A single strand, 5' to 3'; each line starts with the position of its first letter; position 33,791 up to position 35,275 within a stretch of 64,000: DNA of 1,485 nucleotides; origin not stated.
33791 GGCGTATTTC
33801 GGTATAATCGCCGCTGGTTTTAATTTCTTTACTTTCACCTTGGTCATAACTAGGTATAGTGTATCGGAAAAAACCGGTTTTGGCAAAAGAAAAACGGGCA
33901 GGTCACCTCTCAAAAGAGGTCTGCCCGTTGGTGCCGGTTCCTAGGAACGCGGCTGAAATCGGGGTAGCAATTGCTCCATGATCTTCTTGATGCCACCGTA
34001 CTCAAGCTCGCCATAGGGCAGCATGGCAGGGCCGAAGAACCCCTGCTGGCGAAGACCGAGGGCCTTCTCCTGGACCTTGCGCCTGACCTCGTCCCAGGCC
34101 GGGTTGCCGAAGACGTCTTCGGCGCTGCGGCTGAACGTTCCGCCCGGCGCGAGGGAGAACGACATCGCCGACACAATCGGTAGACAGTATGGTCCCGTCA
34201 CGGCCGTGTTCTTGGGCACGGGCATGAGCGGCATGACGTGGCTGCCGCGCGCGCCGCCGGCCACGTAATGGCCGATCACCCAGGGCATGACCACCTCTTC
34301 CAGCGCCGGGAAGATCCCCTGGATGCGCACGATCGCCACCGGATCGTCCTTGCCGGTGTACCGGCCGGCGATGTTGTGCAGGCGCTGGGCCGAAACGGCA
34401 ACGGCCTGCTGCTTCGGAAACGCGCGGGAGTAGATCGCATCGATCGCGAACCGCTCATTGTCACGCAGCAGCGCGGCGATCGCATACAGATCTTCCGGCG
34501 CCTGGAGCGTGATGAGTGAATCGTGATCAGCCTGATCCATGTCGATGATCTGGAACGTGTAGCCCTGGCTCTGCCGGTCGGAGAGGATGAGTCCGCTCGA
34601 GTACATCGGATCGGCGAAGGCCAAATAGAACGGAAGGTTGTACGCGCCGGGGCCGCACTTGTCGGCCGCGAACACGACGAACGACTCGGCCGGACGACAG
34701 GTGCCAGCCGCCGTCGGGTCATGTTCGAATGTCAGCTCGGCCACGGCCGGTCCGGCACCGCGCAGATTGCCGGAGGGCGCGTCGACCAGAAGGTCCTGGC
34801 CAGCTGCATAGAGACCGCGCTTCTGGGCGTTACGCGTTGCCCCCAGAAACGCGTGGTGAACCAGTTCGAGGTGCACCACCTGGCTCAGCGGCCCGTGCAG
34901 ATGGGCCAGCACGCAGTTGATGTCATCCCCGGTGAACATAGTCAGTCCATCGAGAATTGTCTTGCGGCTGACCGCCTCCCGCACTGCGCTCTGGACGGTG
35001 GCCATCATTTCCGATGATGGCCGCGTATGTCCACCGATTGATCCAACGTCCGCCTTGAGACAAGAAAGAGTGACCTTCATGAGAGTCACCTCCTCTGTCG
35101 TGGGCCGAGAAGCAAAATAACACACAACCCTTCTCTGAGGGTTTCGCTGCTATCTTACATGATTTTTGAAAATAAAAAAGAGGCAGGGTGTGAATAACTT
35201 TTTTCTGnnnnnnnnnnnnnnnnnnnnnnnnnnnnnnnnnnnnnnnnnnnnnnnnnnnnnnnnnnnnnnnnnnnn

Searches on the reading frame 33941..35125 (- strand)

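Call 37: search_protein_families(library=pfam, proteins=[window:33941-35125:-])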
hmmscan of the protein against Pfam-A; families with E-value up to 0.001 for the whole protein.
window:33941-35125:- (394 aa): 1 family
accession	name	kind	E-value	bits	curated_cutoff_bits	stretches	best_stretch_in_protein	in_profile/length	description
PF01950.21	FBPase_3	-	4.2e-129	431.3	25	1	17-391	1-361/361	Fructose-1,6-bisphosphatase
